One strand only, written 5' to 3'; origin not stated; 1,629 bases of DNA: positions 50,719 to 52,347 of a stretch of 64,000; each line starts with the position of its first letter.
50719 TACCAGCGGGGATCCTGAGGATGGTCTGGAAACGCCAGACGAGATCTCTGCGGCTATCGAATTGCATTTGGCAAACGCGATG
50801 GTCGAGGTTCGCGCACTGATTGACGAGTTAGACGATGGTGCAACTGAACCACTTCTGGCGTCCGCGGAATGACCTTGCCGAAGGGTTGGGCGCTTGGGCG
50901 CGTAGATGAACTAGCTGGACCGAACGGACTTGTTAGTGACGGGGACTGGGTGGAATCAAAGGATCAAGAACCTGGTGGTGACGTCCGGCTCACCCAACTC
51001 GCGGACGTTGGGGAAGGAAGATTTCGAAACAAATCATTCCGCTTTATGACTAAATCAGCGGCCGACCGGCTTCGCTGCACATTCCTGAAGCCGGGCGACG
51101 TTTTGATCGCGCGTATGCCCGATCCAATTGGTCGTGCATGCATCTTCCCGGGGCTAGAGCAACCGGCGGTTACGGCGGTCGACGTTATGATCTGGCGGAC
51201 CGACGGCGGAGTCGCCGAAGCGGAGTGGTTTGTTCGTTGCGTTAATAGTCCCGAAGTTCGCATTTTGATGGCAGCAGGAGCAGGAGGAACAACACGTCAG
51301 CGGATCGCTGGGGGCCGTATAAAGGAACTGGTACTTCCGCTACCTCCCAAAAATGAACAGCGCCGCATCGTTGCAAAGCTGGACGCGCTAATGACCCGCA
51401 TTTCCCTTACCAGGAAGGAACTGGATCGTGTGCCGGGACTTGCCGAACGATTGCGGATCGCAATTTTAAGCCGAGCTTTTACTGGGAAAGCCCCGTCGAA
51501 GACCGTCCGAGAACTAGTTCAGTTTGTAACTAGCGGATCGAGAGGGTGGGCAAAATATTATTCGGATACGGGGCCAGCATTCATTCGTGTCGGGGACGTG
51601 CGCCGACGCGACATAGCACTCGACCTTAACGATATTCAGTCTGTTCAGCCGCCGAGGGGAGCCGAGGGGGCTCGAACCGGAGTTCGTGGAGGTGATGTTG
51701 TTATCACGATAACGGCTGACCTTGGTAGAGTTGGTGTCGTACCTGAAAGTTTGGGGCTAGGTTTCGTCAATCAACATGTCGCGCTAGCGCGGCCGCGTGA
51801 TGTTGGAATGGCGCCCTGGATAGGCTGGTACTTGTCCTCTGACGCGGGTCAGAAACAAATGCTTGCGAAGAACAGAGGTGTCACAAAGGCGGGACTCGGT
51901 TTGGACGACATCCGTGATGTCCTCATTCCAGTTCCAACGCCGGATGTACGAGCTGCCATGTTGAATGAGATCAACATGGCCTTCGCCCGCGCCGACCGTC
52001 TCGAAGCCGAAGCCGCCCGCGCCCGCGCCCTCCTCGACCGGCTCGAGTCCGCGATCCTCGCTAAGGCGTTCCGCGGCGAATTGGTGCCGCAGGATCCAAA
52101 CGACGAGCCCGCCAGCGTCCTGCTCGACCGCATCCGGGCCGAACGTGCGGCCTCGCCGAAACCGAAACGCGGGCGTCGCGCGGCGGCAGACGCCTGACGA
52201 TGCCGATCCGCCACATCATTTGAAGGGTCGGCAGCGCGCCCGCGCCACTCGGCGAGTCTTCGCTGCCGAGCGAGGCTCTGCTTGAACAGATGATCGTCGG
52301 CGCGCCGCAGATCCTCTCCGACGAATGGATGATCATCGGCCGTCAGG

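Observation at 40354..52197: Giant DUF4011-type helicase-nuclease apparently co-operonic with a complete type I R-M: candidate four-gene composite defence module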

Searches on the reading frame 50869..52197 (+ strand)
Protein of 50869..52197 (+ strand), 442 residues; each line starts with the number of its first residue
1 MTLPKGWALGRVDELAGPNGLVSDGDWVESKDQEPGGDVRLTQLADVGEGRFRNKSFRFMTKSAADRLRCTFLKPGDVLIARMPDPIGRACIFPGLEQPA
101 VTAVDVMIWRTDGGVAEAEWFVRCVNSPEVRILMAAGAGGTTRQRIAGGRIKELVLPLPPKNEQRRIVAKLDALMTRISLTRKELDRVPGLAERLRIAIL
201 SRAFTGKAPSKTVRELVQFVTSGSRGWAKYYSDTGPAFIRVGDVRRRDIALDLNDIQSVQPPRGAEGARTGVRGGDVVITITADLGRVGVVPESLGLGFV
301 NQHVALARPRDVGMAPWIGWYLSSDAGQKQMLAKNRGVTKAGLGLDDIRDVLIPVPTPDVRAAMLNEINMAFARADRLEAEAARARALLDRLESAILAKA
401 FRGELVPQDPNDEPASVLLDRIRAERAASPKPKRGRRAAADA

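Call 3: search_protein_families(library=pfam, proteins=[window:50869-52197:+], max_evalue=0.01)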
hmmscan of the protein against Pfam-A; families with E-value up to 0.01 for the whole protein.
window:50869-52197:+ (442 aa): 1 family
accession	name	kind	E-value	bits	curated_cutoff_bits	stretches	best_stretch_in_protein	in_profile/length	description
PF01420.25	Methylase_S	-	2.9e-10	41.1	22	1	138-187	116-165/168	Type I restriction modification DNA specificity domain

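Call 4: search_protein_families(library=padloc, proteins=[window:50869-52197:+], max_evalue=0.01)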
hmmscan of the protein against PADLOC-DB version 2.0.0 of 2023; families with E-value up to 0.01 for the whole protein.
window:50869-52197:+ (442 aa): 110 families (the best 25 are shown)
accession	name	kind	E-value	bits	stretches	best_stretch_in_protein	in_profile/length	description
PDLC03127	Specificity_I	-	3.2e-59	199.2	2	235-439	281-487/571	Type I specificity subunit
PDLC03189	Specificity_I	-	2.2e-56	189.6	2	235-438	250-458/459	Type I specificity subunit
PDLC03169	Specificity_I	-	2.9e-52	176.6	1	2-437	5-459/461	Type I specificity subunit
PDLC03162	Specificity_I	-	2e-45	153.4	1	3-435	4-431/431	Type I specificity subunit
PDLC03179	Specificity_I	-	2.5e-45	153.5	3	2-189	389-573/589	Type I specificity subunit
PDLC03079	Specificity_I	-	1.7e-44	150.7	2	211-419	251-461/470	Type I specificity subunit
PDLC03109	Specificity_I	-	1e-39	134.6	2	213-438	303-530/591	Type I specificity subunit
PDLC03150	Specificity_I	-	9.8e-38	128.1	2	220-439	257-474/475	Type I specificity subunit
PDLC03072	Specificity_I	-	3e-36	123.5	2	215-401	248-433/448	Type I specificity subunit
PDLC03105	Specificity_I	-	7.7e-36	122.5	2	3-207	234-434/448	Type I specificity subunit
PDLC03107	Specificity_I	-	8.5e-36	121.9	2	138-405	123-392/392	Type I specificity subunit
PDLC03196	Specificity_I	-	3.9e-34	115.9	3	221-404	407-589/792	Type I specificity subunit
PDLC03171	Specificity_I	-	1e-33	114.8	2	269-438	464-635/653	Type I specificity subunit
PDLC03069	Specificity_I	-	1.2e-32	111.5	2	117-405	100-387/387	Type I specificity subunit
PDLC03096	Specificity_I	-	3.5e-31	106.6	2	2-208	363-567/658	Type I specificity subunit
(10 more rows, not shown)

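Call 56: search_protein_families(library=ncbifam, proteins=[window:50869-52197:+], max_evalue=0.00001)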
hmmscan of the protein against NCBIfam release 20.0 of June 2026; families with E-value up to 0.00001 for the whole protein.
window:50869-52197:+ (442 aa): 1 family
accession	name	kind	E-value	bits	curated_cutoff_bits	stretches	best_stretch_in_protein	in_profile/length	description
NF007278.0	PRK09737.1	equivalog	3.4e-32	111.8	662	1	122-437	121-459/461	type I restriction-modification system specificity subunit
